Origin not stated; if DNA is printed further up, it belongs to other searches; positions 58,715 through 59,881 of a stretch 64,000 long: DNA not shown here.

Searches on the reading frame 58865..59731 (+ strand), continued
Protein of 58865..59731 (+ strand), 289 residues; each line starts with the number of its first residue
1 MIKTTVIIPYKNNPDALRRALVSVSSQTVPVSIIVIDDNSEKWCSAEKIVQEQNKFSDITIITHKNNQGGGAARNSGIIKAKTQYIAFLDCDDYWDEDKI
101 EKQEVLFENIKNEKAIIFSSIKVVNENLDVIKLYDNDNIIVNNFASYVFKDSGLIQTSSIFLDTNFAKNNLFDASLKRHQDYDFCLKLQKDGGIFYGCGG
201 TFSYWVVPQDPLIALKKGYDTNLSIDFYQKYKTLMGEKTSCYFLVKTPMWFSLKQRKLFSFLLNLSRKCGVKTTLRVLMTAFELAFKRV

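Call 48: find_encoding_contigs(protein=P0132, flank=7000, max_places=10)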
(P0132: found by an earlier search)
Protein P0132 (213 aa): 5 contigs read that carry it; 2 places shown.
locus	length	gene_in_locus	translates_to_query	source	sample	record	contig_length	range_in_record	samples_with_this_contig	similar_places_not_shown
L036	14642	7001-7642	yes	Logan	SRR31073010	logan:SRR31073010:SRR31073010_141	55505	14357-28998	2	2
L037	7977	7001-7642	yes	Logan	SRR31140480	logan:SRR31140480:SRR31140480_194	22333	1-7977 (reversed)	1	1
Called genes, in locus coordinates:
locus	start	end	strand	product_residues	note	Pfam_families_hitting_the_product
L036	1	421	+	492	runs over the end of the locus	PF01943:Polysacc_synt, PF13440:Polysacc_synt_3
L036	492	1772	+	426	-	PF04230:PS_pyruv_trans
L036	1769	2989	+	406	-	PF13439:Glyco_transf_4 (weak), PF13579:Glyco_trans_4_4 (faint), PF20706:GT4-conflict, PF00534:Glycos_transf_1, PF13692:Glyco_trans_1_4, PF13524:Glyco_trans_1_2 (weak)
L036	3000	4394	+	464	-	PF27800:WcaM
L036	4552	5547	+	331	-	PF01073:3Beta_HSD, PF01370:Epimerase, PF02719:Polysacc_synt_2 (weak), PF04321:RmlD_sub_bind, PF13460:NAD_binding_10, PF16363:GDP_Man_Dehyd, PF07993:NAD_binding_4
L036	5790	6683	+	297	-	PF00483:NTP_transferase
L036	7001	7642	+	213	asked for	PF13477:Glyco_trans_4_2, PF13439:Glyco_transf_4, PF13579:Glyco_trans_4_4 (weak)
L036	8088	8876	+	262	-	PF00535:Glycos_transf_2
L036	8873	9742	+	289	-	PF00535:Glycos_transf_2, PF10111:Glyco_tranf_2_2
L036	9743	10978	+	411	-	PF04932:Wzy_C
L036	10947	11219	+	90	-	-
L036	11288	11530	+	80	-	-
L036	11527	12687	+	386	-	PF13439:Glyco_transf_4, PF13477:Glyco_trans_4_2 (weak), PF13579:Glyco_trans_4_4, PF00534:Glycos_transf_1, PF13692:Glyco_trans_1_4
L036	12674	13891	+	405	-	PF13440:Polysacc_synt_3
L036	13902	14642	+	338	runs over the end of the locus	PF00106:adh_short (faint), PF01073:3Beta_HSD, PF01370:Epimerase, PF02719:Polysacc_synt_2, PF04321:RmlD_sub_bind (weak), PF05368:NmrA (weak), PF07993:NAD_binding_4 (weak), PF16363:GDP_Man_Dehyd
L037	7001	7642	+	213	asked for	PF13477:Glyco_trans_4_2, PF13439:Glyco_transf_4, PF13579:Glyco_trans_4_4 (weak)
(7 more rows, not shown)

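Call 49: find_encoding_contigs(protein=P0162, flank=7000, max_places=10)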
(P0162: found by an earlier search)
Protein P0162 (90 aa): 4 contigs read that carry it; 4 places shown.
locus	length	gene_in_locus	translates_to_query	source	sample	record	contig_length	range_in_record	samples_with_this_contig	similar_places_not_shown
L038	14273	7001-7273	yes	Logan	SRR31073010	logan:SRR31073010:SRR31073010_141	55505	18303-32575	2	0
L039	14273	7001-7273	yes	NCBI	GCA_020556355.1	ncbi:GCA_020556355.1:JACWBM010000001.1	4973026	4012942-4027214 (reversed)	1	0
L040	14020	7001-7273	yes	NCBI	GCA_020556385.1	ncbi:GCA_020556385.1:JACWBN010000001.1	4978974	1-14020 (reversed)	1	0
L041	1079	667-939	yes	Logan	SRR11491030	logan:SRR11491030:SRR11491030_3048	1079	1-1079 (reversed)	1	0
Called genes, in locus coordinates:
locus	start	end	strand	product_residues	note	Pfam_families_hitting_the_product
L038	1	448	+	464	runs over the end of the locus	PF27800:WcaM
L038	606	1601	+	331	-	PF01073:3Beta_HSD, PF01370:Epimerase, PF02719:Polysacc_synt_2 (weak), PF04321:RmlD_sub_bind, PF13460:NAD_binding_10, PF16363:GDP_Man_Dehyd, PF07993:NAD_binding_4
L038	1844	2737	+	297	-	PF00483:NTP_transferase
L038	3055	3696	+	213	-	PF13477:Glyco_trans_4_2, PF13439:Glyco_transf_4, PF13579:Glyco_trans_4_4 (weak)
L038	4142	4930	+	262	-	PF00535:Glycos_transf_2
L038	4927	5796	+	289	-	PF00535:Glycos_transf_2, PF10111:Glyco_tranf_2_2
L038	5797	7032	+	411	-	PF04932:Wzy_C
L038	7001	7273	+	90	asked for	-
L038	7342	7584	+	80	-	-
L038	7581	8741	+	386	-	PF13439:Glyco_transf_4, PF13477:Glyco_trans_4_2 (weak), PF13579:Glyco_trans_4_4, PF00534:Glycos_transf_1, PF13692:Glyco_trans_1_4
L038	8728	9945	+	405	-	PF13440:Polysacc_synt_3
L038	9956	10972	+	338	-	PF00106:adh_short (faint), PF01073:3Beta_HSD, PF01370:Epimerase, PF02719:Polysacc_synt_2, PF04321:RmlD_sub_bind (weak), PF05368:NmrA (weak), PF07993:NAD_binding_4 (weak), PF16363:GDP_Man_Dehyd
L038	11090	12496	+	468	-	PF03446:NAD_binding_2, PF00393:6PGD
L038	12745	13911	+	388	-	PF03721:UDPG_MGDP_dh_N, PF00984:UDPG_MGDP_dh, PF03720:UDPG_MGDP_dh_C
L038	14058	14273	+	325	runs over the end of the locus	PF02706:Wzz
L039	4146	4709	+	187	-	PF00535:Glycos_transf_2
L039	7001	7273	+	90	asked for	-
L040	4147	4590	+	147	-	PF00535:Glycos_transf_2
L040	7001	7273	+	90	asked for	-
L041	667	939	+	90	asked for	-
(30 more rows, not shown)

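Call 67: search_solved_structures(query=P0001, max_evalue=0.001, show_alignments=2)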
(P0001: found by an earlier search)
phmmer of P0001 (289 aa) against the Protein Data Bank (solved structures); distinct sequences matched with E-value up to 0.001: 13.
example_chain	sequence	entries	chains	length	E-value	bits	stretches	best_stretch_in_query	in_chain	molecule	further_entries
5hea_A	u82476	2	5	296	1.6e-10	44.1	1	5-178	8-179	Putative glycosyltransferase (GalT1)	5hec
2z87_A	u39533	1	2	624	1.6e-09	40.9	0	5-192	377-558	Chondroitin synthase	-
2z86_A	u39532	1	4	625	1.6e-09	40.9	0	5-192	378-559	Chondroitin synthase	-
3bcv_A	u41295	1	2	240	2.9e-09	40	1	3-99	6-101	Putative glycosyltransferase protein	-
9jma_A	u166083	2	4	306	4.2e-08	36.2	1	4-189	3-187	GalNAc(5)-diNAcBac-PP-undecaprenol beta-1,3-glucosyltransferase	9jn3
6h1j_A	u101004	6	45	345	3.9e-07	33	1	2-139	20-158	Probable ss-1,3-N-acetylglucosaminyltransferase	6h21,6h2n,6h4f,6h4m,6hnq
5tze_C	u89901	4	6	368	5.5e-05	26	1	3-109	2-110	Glycosyl transferase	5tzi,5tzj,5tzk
8viw_A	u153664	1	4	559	5.9e-05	25.9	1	7-137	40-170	Heparosan synthase B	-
8vh7_A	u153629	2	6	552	6.1e-05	25.8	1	7-137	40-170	Heparosan synthase B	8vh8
5tz8_A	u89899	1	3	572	8.9e-05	25.3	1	3-109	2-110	Glycosyl transferase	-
3l7i_A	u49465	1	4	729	0.00041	23.1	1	2-109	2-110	Teichoic acid biosynthesis protein F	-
3l7j_A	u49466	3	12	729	0.00041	23.1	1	2-109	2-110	Teichoic acid biosynthesis protein F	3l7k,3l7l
3l7m_A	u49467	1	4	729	0.00041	23.1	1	2-109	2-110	Teichoic acid biosynthesis protein F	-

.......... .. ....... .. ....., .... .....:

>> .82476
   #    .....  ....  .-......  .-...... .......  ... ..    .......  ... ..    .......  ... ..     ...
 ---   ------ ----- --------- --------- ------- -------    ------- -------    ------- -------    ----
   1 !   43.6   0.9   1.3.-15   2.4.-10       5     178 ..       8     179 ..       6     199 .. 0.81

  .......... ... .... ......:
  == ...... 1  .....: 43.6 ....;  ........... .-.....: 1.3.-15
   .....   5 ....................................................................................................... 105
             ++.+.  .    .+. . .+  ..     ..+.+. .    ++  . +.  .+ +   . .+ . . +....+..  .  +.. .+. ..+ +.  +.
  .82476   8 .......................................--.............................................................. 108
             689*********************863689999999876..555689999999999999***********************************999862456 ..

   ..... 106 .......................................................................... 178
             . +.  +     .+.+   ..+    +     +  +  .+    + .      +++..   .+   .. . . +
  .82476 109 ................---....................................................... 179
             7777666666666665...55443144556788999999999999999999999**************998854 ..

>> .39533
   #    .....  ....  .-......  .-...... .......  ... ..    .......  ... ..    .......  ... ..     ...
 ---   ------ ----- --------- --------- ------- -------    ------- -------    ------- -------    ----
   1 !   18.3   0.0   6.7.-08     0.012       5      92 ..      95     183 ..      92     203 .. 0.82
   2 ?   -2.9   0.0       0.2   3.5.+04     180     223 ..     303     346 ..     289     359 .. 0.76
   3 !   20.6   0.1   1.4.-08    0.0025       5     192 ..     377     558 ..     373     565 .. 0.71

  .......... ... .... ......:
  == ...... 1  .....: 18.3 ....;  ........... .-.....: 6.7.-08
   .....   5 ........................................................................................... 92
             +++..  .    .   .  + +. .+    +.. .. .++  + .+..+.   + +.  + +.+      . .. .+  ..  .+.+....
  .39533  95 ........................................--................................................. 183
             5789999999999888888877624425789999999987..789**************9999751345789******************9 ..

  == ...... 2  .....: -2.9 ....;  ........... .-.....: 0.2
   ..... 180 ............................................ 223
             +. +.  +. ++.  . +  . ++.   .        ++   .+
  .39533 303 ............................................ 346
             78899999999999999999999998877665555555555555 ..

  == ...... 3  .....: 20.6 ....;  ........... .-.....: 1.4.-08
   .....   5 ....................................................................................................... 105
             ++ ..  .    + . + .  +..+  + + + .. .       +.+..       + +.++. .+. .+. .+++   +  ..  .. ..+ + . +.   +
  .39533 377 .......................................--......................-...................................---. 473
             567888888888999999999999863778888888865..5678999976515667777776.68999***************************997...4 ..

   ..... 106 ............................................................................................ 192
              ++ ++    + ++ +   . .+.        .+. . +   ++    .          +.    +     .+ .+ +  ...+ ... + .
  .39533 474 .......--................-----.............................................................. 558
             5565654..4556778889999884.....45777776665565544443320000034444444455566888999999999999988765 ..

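Call 68: search_protein_families(proteins=[P0001], library=ncbifam, max_evalue=0.00001)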
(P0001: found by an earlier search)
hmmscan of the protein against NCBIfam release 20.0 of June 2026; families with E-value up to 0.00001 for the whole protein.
P0001 (289 aa): 15 families
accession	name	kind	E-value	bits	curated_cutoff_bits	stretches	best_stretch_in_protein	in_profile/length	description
NF047683.1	TeichurnBiosyTuaG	equivalog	4.2e-19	69.2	400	1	5-210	9-208/252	teichuronic acid biosynthesis protein TuaG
TIGR03965.1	mycofact_glyco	equivalog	6.1e-18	64.9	280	1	4-92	76-164/467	mycofactocin biosynthesis glycosyltransferase MftF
NF007482.0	PRK10073.1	equivalog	1.9e-13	50.1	423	1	3-96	7-99/334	glycosyltransferase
NF041875.1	EPS_EpsD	equivalog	2.6e-12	46.8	370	1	6-130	3-125/325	exopolysaccharide biosynthesis glycosyltransferase EpsD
NF007453.0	PRK10018.1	equivalog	2.3e-11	43.9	382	1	7-190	11-191/280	colanic acid biosynthesis glycosyltransferase WcaA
TIGR04017.1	WcaA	equivalog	1.1e-10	41.6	495.75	1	7-189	10-189/279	colanic acid biosynthesis glycosyltransferase WcaA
NF038302.1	EPS_HpsE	equivalog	2.4e-08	33.3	300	1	5-121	4-124/307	hormogonium polysaccharide biosynthesis glycosyltransferase HpsE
TIGR03937.1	PgaC_IcaA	equivalog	3.8e-08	32.7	422.3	1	4-99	47-142/407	poly-beta-1,6-N-acetyl-D-glucosamine synthase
TIGR04440.1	glyco_TIGR04440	domain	5.4e-08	32.8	70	1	3-109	1-108/215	TIGR00180 family glycosyltransferase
TIGR03111.1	glyc2_xrt_Gpos1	hypoth_equivalog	5.8e-08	32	363.95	1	4-116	51-165/439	TIGR03111 family XrtG-associated glycosyltransferase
NF050050.1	ProtGlycPglI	equivalog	6.6e-08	32.3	500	1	3-119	3-117/306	GalNAc(5)-diNAcBac-PP-undecaprenol beta-1,3-glucosyltransferase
NF053739.1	GlytfEpsEBac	equivalog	1.9e-06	27.1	450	1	3-126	2-125/265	glycosyltransferase EpsE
TIGR04283.1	glyco_like_mftF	equivalog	4.1e-06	26.6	182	1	5-192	2-173/221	TIGR04283 family arsenosugar biosynthesis glycosyltransferase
NF041394.1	GtaseAglG_Halo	equivalog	5.5e-06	25.9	440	1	12-108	13-108/304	glucosyl-dolichyl phosphate glucuronosyltransferase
TIGR01556.1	rhamnosyltran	subfamily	5.8e-06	25.7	200.55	0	16-115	9-106/281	rhamnosyltransferase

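Call 80: find_encoding_contigs(protein=P0001, flank=2500, max_places=10)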
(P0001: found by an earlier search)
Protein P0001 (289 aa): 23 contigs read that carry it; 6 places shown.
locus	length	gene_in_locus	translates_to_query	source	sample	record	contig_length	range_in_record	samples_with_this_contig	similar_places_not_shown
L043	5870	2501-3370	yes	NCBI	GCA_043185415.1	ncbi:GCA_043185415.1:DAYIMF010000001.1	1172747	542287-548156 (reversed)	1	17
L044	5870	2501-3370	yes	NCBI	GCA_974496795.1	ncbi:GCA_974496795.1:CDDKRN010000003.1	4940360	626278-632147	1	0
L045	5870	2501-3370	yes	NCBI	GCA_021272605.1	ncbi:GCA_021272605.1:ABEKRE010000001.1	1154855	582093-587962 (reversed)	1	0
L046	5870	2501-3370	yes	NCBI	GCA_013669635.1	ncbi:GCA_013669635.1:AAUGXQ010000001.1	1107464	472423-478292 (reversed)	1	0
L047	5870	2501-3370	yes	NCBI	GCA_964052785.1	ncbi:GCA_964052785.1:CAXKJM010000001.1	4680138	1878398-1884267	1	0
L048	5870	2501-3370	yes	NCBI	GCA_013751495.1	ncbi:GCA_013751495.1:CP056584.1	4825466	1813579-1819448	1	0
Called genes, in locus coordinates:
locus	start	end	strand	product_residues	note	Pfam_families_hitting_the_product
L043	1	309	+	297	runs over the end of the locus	PF00483:NTP_transferase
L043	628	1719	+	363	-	PF13477:Glyco_trans_4_2, PF13439:Glyco_transf_4, PF13579:Glyco_trans_4_4 (weak), PF20706:GT4-conflict (weak), PF00534:Glycos_transf_1, PF13692:Glyco_trans_1_4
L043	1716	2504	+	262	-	PF00535:Glycos_transf_2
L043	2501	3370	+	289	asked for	PF00535:Glycos_transf_2, PF10111:Glyco_tranf_2_2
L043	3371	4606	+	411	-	PF04932:Wzy_C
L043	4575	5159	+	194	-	PF00132:Hexapep (faint)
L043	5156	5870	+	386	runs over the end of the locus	PF13439:Glyco_transf_4, PF13477:Glyco_trans_4_2 (weak), PF13579:Glyco_trans_4_4, PF00534:Glycos_transf_1, PF13692:Glyco_trans_1_4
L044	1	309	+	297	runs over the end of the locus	PF00483:NTP_transferase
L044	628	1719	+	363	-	PF13477:Glyco_trans_4_2, PF13439:Glyco_transf_4, PF20706:GT4-conflict (weak), PF00534:Glycos_transf_1, PF13692:Glyco_trans_1_4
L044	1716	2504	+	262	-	PF00535:Glycos_transf_2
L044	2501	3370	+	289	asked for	PF00535:Glycos_transf_2, PF10111:Glyco_tranf_2_2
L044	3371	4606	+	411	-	PF04932:Wzy_C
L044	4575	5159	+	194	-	PF00132:Hexapep (faint)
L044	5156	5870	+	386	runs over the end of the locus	PF13439:Glyco_transf_4, PF13477:Glyco_trans_4_2 (weak), PF13579:Glyco_trans_4_4, PF00534:Glycos_transf_1, PF13692:Glyco_trans_1_4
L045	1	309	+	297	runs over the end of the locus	PF00483:NTP_transferase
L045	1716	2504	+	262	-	PF00535:Glycos_transf_2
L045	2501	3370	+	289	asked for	PF00535:Glycos_transf_2, PF10111:Glyco_tranf_2_2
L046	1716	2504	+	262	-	PF00535:Glycos_transf_2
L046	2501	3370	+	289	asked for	PF00535:Glycos_transf_2, PF10111:Glyco_tranf_2_2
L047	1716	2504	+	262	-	PF00535:Glycos_transf_2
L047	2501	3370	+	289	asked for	PF00535:Glycos_transf_2, PF10111:Glyco_tranf_2_2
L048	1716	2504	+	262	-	PF00535:Glycos_transf_2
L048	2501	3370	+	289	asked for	PF00535:Glycos_transf_2, PF10111:Glyco_tranf_2_2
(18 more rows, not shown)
